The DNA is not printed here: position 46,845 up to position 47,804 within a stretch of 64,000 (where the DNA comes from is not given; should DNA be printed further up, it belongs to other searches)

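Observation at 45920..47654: Overlapping two-gene module: unknown 219-aa protein + XRE-HTH/ImmA-IrrE metallopeptidase fusion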

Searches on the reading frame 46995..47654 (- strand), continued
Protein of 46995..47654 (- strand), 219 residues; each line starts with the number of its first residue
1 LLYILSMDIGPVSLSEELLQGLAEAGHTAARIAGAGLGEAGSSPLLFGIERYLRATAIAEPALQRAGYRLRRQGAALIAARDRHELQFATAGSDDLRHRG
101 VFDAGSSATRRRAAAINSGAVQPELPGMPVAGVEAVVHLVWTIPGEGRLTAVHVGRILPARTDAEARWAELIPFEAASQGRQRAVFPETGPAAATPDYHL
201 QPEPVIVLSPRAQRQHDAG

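Call 46: fold_search(model_id=the predicted structure, library=viral)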
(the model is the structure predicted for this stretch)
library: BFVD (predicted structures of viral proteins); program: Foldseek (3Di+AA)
matches with E <= 10: 338; with E <= 0.001: 0
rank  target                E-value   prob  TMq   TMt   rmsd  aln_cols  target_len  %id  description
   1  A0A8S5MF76            1.1e-02  0.25  0.19  0.07  19.6       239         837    8  Tail protein [Siphoviridae sp. ctYh54]
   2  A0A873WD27            4.5e-02  0.30  0.17  0.22  14.6       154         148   11  Uncharacterized protein [Klebsiella phage Miami]
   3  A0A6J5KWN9            8.2e-02  0.41  0.19  0.15   9.8       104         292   12  Uncharacterized protein [uncultured Caudovirales phage]
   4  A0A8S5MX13            1.6e-01  0.06  0.11  0.13  17.6       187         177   12  Uncharacterized protein [Myoviridae sp. ct3wi9]
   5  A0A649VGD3            2.9e-01  0.11  0.18  0.23   9.4       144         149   13  Metalloprotease [Gordonia phage Yikes]
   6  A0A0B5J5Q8            3.0e-01  0.05  0.15  0.09  21.3       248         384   11  Uncharacterized protein [Pandoravirus inopinatum]
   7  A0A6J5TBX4            4.1e-01  0.08  0.15  0.19  11.9       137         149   19  Uncharacterized protein [uncultured Caudovirales phage]
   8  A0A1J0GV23            4.1e-01  0.08  0.13  0.06  18.5       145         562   16  Phage tail fiber [Vibrio phage vB_VspP_pVa5]
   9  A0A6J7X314            4.4e-01  0.04  0.11  0.04  26.3       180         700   12  Prohead protease [uncultured Caudovirales phage]
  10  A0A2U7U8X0            5.5e-01  0.03  0.11  0.13  28.6       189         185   13  Uncharacterized protein [Pandoravirus quercus]
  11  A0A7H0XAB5            7.0e-01  0.09  0.24  0.27  10.2       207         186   11  (no name in the UniProt tables at hand)
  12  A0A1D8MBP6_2          7.9e-01  0.03  0.13  0.04  25.8       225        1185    8  Polyprotein (Fragment) [Ceratobasidium endornavirus H]
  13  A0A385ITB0            8.4e-01  0.06  0.15  0.24  15.3       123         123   15  Uncharacterized protein [Salmonella phage SenASZ3]
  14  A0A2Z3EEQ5            8.9e-01  0.09  0.13  0.13  13.7        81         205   11  (no name in the UniProt tables at hand)
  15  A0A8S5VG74            8.9e-01  0.06  0.17  0.07  18.7       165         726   11  Tail fiber protein [Podoviridae sp. ct6BA50]
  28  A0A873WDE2            1.7e+00  0.21  0.20  0.24   8.3        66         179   21  DUF6321 domain-containing protein [Synechococcus phage S-H38]
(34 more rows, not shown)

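Call 54: search_solved_structures(query=A3, max_evalue=10)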
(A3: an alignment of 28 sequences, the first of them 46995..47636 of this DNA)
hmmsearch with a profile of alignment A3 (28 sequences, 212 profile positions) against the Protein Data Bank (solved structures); distinct sequences matched with E-value up to 10: 2.
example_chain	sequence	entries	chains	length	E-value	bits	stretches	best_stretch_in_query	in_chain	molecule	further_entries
8e0o_B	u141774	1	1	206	1.7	11.3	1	7-65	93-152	hetBGL03-15-18b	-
8e0o_C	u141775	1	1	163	2.9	10.5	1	13-64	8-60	hetBGL03-15-18c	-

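Call 58: find_related_loci(query=window:46995-47636:-, collection=genome_contigs, flank=10000)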
Query window:46995-47636:- (213 aa) in genome_contigs; peptide patterns used: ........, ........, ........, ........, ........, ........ (x = any residue, [..] = any of these).
599 stretches matched a pattern, but none encodes a relative of the query by tblastn (E <= 1e-3).

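Call 59: search_dna_similar(query=window:46995-47636:-, collection=plasmids, mode=protein, max_evalue=0.001)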
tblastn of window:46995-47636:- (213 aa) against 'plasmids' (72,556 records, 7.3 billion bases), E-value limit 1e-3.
Records with a match: 1; places in all: 1; records where one place covers at least 80% of the query: 1.
Best place of each record, by identity: <60% 1.
By first word of the organism name: Rathayibacter 1.
By predicted mobility (MOB-suite, as given by PLSDB): non-mobilizable 1.
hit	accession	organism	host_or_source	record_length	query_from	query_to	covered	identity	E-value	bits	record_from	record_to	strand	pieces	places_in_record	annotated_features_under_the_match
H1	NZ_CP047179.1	Rathayibacter sp. VKM Ac-2759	Tanacetum vulgare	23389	6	202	92%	29.1%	2e-9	64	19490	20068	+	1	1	hypothetical protein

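Call 60: get_annotated_region(hit=H1, flank=8000)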
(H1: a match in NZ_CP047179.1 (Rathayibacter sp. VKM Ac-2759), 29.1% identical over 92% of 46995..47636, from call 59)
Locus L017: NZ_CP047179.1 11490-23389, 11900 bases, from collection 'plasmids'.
description: Rathayibacter sp. VKM Ac-2759 plasmid unnamed3, complete sequence
organism: Rathayibacter sp. VKM Ac-2759 (NCBI taxid 2609252)
taxonomy: Bacteria; Actinomycetota; Actinomycetes; Micrococcales; Microbacteriaceae; Rathayibacter; Rathayibacter sp. VKM Ac-2759
host: -; source: Tanacetum vulgare; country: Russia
typing (MOB-suite, as given by PLSDB): non-mobilizable
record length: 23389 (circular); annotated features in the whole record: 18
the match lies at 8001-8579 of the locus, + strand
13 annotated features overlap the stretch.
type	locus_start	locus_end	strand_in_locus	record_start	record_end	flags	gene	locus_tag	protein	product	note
CDS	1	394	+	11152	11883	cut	-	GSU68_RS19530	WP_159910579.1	NYN domain-containing protein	-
CDS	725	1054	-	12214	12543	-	-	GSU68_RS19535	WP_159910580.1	Lsr2 family protein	-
CDS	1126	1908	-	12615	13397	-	-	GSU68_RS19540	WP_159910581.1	relaxase/mobilization nuclease domain-containing protein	-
CDS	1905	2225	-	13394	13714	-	mobC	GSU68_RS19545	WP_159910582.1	plasmid mobilization relaxosome protein MobC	-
CDS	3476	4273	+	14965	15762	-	-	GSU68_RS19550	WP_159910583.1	hypothetical protein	-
CDS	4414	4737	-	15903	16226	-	-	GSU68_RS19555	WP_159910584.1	hypothetical protein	-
CDS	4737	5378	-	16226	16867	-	-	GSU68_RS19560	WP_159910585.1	AAA family ATPase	-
CDS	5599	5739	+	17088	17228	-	-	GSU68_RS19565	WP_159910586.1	hypothetical protein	-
CDS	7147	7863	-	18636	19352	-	-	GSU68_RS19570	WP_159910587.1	hypothetical protein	-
CDS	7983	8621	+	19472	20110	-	-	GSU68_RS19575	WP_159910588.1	hypothetical protein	-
CDS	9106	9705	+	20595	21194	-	-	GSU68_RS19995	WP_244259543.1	ImmA/IrrE family metallo-endopeptidase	-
CDS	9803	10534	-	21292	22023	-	-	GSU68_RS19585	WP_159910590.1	RES domain-containing protein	-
CDS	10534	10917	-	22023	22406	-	-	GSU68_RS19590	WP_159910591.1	hypothetical protein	-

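Call 62: find_encoding_contigs(protein=P0006, flank=8000, max_places=3)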
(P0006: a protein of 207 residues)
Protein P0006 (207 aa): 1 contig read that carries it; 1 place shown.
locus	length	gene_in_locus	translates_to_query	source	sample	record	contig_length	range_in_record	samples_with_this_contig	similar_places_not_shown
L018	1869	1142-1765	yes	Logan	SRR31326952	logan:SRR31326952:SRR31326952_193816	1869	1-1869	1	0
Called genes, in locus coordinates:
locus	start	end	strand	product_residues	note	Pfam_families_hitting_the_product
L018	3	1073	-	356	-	PF07751:Abi_2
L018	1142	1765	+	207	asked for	-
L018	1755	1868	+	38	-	?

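Call 63: find_encoding_contigs(protein=P0005, flank=8000, max_places=3)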
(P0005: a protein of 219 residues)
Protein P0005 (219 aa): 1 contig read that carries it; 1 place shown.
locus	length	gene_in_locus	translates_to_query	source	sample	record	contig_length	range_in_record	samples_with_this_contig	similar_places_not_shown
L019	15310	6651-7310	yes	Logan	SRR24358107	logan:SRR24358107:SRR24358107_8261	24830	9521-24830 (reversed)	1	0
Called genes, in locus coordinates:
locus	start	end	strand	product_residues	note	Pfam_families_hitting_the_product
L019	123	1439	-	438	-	PF13191:AAA_16, PF13401:AAA_22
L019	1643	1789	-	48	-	-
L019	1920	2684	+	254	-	PF00142:Fer4_NifH (faint), PF01656:CbiA, PF02374:ArsA_ATPase (faint), PF06564:CBP_BcsQ (weak), PF09140:MipZ (faint), PF10609:ParA (weak), PF13614:AAA_31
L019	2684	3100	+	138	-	-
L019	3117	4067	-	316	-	-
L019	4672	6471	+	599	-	-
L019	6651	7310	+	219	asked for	-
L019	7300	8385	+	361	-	PF13560:HTH_31, PF01381:HTH_3, PF06114:Peptidase_M78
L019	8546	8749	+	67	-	-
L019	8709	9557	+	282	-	PF09339:HTH_IclR, PF12802:MarR_2 (weak), PF01614:IclR_C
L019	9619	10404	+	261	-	PF00106:adh_short, PF08659:KR (weak), PF13561:adh_short_C2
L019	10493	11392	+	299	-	PF03328:HpcH_HpaI, PF15617:C-C_Bond_Lyase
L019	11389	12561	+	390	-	PF02515:CoA_transf_3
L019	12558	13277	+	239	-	PF00857:Isochorismatase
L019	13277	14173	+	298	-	PF01522:Polysacc_deac_1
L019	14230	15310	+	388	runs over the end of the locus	PF13407:Peripla_BP_4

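Call 64: find_encoding_contigs(protein=P0010, flank=8000, max_places=3)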
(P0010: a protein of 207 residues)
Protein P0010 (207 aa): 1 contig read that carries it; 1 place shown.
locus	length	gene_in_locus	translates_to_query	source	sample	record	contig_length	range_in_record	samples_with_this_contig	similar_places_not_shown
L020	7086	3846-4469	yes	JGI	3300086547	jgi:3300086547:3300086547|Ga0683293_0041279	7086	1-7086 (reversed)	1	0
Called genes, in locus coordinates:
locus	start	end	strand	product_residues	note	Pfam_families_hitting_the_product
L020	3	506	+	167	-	?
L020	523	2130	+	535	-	-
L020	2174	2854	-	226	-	PF18153:Cap15_CD_rec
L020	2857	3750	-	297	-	PF26305:CD_NTase_C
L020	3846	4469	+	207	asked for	-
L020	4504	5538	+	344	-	PF01381:HTH_3, PF12802:MarR_2 (faint), PF13560:HTH_31 (faint), PF06114:Peptidase_M78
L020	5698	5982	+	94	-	PF18495:VbhA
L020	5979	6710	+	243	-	PF02661:Fic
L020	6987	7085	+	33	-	?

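Call 70: search_protein_families(library=phrogs, proteins=[window:46995-47636:-, P0021, P0003], max_evalue=0.1)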
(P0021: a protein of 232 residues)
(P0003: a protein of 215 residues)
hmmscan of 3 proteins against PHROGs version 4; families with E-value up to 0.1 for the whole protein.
window:46995-47636:- (213 aa): 0 families

P0021 (232 aa): 0 families

P0003 (215 aa): 0 families

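Call 81: list_cluster_members(proteins=[window:46995-47636:-, window:46995-47654:-, window:45920-47005:-, window:47808-48791:+, window:41569-43578:-, window:50767-51681:+])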
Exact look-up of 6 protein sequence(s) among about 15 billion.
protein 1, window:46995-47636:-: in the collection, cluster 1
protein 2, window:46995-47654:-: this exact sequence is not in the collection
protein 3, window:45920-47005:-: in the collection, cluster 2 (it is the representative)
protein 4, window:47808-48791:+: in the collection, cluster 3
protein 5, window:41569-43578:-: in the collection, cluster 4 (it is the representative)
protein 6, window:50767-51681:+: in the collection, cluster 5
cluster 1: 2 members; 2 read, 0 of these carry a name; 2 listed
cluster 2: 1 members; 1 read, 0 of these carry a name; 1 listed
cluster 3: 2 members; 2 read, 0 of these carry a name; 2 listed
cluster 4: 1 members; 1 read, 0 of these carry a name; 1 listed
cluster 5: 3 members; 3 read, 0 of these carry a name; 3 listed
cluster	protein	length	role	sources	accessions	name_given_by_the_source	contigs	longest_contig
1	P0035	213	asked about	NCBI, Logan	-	-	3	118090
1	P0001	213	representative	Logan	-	-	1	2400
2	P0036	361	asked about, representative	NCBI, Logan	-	-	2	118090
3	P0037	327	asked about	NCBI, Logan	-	-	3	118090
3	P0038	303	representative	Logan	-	-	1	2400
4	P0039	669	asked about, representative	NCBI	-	-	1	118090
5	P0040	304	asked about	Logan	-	-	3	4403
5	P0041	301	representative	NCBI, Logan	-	-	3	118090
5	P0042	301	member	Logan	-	-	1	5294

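Call 82: find_encoding_contigs(protein=window:46995-47636:-, flank=3000, max_places=4)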
Protein window:46995-47636:- (213 aa): 3 contigs read that carry it; 2 places shown.
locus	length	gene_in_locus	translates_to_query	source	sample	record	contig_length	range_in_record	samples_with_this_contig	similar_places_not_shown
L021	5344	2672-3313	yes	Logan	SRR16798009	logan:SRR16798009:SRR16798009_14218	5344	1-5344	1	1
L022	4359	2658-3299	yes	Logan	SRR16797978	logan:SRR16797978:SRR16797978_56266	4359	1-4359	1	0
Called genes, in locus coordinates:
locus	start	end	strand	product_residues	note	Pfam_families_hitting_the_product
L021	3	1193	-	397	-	?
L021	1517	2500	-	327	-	PF07751:Abi_2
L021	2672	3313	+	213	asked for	-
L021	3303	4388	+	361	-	PF12844:HTH_19 (weak), PF13560:HTH_31, PF01381:HTH_3, PF06114:Peptidase_M78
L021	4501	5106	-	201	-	-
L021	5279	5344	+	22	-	?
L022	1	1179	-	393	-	?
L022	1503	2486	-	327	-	PF07751:Abi_2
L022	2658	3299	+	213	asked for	-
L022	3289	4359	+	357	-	?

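Call 84: find_related_loci(query=A4, collection=genome_contigs, flank=8000)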
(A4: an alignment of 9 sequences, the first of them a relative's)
Query A4 (215 aa) in genome_contigs; peptide patterns used: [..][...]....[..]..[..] (x = any residue, [..] = any of these).
26 stretches matched a pattern; 11 encode a relative of the query (tblastn E <= 1e-3); 11 distinct loci.
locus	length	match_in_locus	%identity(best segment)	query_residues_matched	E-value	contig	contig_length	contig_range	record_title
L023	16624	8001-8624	74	8-215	1e-100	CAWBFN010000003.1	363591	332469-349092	MAG: uncultured Acidimicrobiaceae bacterium isolate MFD00731.bin.1.11 genome assembly, contig: contig_25371, whole genom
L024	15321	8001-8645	67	1-215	8e-95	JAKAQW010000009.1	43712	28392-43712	MAG: Actinomycetes bacterium isolate YF2.bin99 NODE_645_length_43712_cov_4.031846, whole genome shotgun sequence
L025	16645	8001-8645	68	1-215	2e-91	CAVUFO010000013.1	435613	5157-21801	MAG: uncultured Actinomycetota bacterium isolate MFD04944.bin.1.328 genome assembly, contig: contig_46058, whole genome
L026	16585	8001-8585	62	8-205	9e-77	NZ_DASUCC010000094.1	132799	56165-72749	MAG: Actinophytocola sp. isolate SMAG_U2539 k141_10538, whole genome shotgun sequence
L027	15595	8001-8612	47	1-201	5e-59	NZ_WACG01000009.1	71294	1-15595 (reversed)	Arthrobacter koreensis strain DSM 16760 Scaffold7_1, whole genome shotgun sequence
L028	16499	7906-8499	63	2-201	6e-69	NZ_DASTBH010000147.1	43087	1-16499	MAG: Actinophytocola sp. isolate SMAG_U759 k141_916794, whole genome shotgun sequence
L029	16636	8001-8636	48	4-215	5e-57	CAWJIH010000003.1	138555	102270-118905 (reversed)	MAG: uncultured Actinomycetes bacterium isolate MFD03804.bin.1.168 genome assembly, contig: contig_12468, whole genome s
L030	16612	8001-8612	45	1-201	1e-45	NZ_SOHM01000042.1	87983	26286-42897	Cryobacterium lactosi strain Sr59 scaffold21, whole genome shotgun sequence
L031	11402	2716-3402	41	4-206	2e-44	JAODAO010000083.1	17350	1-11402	MAG: Glaciihabitans sp. isolate RYN_72 scaffold_24178, whole genome shotgun sequence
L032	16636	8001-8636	79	4-215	7e-112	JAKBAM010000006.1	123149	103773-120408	MAG: Actinomycetes bacterium isolate ZJ2.bin36 NODE_90_length_123149_cov_7.893417, whole genome shotgun sequence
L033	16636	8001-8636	41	4-215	1e-36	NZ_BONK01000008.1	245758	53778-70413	Cellulomonas chitinilytica strain NBRC 110799 sequence08, whole genome shotgun sequence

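Call 88: search_protein_families(library=pfam, proteins=[L025:7585-7884:-, L025:10362-11843:-, L026:6253-7896:+, L026:9708-10721:-, L029:9866-10918:+, L029:6936-7481:-, L030:9828-11258:-, L030:5899-6759:+, L031:1126-2658:+, L031:5244-6170:-], max_evalue=0.0001)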
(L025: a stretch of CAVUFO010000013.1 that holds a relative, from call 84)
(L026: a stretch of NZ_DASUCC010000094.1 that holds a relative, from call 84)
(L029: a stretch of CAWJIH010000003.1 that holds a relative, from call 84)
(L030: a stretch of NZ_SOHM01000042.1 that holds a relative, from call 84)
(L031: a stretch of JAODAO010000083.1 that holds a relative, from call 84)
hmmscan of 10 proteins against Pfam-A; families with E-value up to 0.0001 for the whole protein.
L025:7585-7884:- (99 aa): 0 families

L025:10362-11843:- (493 aa): 2 families
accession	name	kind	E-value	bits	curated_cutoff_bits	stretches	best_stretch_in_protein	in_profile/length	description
PF03050.20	DDE_Tnp_IS66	-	9.7e-42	143.7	23.1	1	179-457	2-284/284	Transposase IS66 family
PF20042.4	DUF6444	-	6.8e-13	49.5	27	1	25-102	22-83/85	Family of unknown function (DUF6444)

L026:6253-7896:+ (547 aa): 4 families
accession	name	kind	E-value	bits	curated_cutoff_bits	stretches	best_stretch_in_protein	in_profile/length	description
PF02868.21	Peptidase_M4_C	-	1.1e-30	107.2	24.4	1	376-538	7-165/165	Thermolysin metallopeptidase, alpha-helical domain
PF01447.24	Peptidase_M4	-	9.4e-30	104.4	22.4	1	227-365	2-145/145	Thermolysin metallopeptidase, catalytic domain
PF03413.25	PepSY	-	5.2e-06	27.1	24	1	155-221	1-60/60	Peptidase propeptide and YPEB domain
PF02128.21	Peptidase_M36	-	6.3e-05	22.8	23.3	0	353-519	181-347/368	Fungalysin metallopeptidase (M36)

L026:9708-10721:- (337 aa): 2 families
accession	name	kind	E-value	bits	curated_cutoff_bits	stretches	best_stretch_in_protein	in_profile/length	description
PF00544.25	Pectate_lyase_4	-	2.9e-38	132.1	24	1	101-269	29-211/211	Pectate lyase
PF13229.12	Beta_helix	-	3.6e-10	40.1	25.9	0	120-197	44-139/158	Right handed beta helix region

L029:9866-10918:+ (350 aa): 0 families

L029:6936-7481:- (181 aa): 1 family
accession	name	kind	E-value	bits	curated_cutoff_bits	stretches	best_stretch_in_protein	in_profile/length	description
PF13508.13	Acetyltransf_7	-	8.6e-05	23.3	27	0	86-154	28-79/84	Acetyltransferase (GNAT) domain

L030:9828-11258:- (476 aa): 0 families

L030:5899-6759:+ (286 aa): 1 family
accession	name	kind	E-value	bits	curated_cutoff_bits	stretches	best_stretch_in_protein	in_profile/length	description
PF01557.24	FAA_hydrolase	-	5.2e-70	235.9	23.9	1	77-282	2-213/214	Fumarylacetoacetate (FAA) hydrolase C-terminal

L031:1126-2658:+ (510 aa): 2 families
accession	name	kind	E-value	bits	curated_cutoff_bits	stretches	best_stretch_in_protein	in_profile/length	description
PF03816.19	LytR_cpsA_psr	-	1.2e-42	146.1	24.6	1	131-286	1-148/150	LytR_cpsA_psr family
PF13399.11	LytR_C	-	5.1e-11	43.8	22.2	1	386-467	1-85/86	LytR cell envelope-related transcriptional attenuator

L031:5244-6170:- (308 aa): 1 family
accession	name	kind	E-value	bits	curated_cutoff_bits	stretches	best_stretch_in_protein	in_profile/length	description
PF00160.26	Pro_isomerase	-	1.5e-24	87.4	21.7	1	150-304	10-156/159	Cyclophilin type peptidyl-prolyl cis-trans isomerase/CLD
